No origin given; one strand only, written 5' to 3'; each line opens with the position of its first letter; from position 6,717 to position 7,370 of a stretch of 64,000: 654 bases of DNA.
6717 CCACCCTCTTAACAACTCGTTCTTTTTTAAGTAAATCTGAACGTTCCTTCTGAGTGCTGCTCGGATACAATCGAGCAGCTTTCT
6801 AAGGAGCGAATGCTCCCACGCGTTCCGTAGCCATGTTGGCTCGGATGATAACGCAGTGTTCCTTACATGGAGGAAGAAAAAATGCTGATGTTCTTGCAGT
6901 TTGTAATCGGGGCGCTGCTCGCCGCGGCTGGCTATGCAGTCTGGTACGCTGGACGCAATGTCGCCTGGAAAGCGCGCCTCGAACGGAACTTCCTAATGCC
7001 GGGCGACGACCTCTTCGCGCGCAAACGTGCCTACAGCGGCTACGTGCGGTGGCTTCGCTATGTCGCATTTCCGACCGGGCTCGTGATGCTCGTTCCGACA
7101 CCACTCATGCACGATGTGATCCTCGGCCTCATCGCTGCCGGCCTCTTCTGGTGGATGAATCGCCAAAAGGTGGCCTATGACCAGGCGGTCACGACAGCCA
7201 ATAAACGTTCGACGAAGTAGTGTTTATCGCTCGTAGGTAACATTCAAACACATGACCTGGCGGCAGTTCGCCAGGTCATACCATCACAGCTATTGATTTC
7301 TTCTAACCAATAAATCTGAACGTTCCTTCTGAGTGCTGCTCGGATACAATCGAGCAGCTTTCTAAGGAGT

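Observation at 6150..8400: GC-rich island with a duplicated 58-bp hairpin+RBS leader in front of two genes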

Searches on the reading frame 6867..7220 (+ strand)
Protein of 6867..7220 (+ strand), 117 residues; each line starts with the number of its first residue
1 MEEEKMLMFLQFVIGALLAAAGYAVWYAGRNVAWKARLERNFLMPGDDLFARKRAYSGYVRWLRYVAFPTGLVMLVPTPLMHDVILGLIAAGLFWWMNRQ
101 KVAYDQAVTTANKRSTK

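Call 10: search_protein_families(library=pfam, proteins=[window:6867-7220:+], max_evalue=0.01)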
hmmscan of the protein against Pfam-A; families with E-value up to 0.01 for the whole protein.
window:6867-7220:+ (117 aa): 0 families

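Call 14: find_encoding_contigs(protein=window:6867-7220:+, flank=10000)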
Protein window:6867-7220:+ (117 aa): no gene with exactly this product is on record in the collection.

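Call 15: find_encoding_contigs(protein=window:6882-7220:+, flank=10000)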
Protein window:6882-7220:+ (112 aa): no gene with exactly this product is on record in the collection.
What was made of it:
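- Tried and rejected: Exact look-ups of the 2-TM protein (117-aa and 112-aa forms) found no record (calls 14, 15).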

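Call 49: search_protein_families(library=padloc, proteins=[window:6882-7220:+], max_evalue=0.01)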
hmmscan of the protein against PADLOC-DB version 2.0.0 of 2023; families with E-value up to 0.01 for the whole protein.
window:6882-7220:+ (112 aa): 0 families

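Call 63: find_homologous_proteins(query=window:6882-7220:+, max_evalue=0.01)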
Query window:6882-7220:+: 88 candidates shared short words with the query, none scored E <= 0.01.

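Call 67: search_protein_representatives(protein=window:6882-7220:+)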
Query: 112 residues. Proteins with E-value up to 0.001 (for the whole library): 13; up to 1e-10: 6; up to 1e-30: 1. The best 13 are listed.
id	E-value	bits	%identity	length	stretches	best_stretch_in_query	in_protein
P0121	1.6e-32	128.2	52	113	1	1-105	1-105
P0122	1.3e-28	115.6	53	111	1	1-111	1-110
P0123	4.1e-23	97.9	45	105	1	2-99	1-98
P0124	8.5e-19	84.0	45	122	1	2-105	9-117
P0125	1.5e-17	80.0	39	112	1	1-99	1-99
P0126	3.1e-11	59.7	32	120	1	4-103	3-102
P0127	8.0e-10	55.1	34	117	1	3-96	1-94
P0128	1.1e-05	41.8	30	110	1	3-103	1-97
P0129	3.2e-04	37.0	30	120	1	7-93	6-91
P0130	3.5e-04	36.9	30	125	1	6-94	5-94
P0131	4.9e-04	36.4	30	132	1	5-97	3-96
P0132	8.9e-04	35.6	36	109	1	7-92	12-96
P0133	9.2e-04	35.6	36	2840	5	52-81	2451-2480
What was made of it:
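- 6882..7220 (+): 2-TM membrane protein gene (112 aa), compositionally foreign. It is the likely recent insertion. It has 13 homologues of 105-122 aa, at most 53% identical, in 1.84 billion representative proteins (call 67).
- Tried and rejected: The word-index homology search found nothing (call 63), but the full HMMER search found 13 homologues (call 67).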

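Call 68: list_cluster_members(proteins=[P0121, P0122, P0123, P0124, P0125, P0005, P0007, P0019, P0017, P0032])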
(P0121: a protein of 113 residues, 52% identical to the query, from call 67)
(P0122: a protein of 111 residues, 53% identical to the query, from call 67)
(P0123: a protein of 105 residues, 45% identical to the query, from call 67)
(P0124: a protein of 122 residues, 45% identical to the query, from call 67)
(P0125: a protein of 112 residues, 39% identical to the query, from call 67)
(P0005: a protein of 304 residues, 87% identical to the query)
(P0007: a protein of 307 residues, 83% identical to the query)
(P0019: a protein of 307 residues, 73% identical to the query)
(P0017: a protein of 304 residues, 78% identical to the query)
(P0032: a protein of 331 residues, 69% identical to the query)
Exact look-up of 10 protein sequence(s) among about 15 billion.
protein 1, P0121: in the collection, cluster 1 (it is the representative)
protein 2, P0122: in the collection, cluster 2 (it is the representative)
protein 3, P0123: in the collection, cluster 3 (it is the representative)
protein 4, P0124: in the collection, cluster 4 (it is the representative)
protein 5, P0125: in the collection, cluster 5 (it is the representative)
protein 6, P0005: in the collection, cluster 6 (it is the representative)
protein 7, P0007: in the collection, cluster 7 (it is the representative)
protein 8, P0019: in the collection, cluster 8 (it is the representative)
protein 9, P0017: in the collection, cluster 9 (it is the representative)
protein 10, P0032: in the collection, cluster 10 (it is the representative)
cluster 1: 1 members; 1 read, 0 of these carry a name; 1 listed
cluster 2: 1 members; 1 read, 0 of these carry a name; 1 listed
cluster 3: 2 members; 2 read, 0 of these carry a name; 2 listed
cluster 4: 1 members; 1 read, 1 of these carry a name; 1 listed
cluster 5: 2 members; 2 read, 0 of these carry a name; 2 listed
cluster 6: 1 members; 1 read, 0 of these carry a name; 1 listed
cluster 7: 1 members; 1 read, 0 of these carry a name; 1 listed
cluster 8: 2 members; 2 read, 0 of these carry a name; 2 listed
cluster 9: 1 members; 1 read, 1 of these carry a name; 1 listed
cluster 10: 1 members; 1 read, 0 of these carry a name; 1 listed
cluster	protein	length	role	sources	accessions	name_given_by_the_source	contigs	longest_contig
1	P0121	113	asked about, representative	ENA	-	-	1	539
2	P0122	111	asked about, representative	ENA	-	-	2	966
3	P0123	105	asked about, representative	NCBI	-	-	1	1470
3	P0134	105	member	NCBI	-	-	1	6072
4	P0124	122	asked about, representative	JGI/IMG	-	hypothetical protein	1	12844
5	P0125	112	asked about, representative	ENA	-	-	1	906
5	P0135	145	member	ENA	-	-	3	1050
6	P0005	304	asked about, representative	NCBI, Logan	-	-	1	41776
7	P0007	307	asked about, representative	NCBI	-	-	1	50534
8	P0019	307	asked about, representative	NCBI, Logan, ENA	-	-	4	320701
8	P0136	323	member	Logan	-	-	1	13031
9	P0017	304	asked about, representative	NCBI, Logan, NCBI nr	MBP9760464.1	MAG: hypothetical protein KBD24_03835 [Candidatus Pacebacteria bacterium] | hypothetical protein [Candidatus Paceibacterota bacterium]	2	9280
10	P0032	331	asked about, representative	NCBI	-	-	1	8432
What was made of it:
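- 2-TM homologues lie mostly on very short contigs (call 68).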

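Call 81: search_protein_families(library=ncbifam, proteins=[window:6882-7220:+], max_evalue=0.01)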
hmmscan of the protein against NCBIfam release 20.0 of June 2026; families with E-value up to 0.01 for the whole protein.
window:6882-7220:+ (112 aa): 0 families
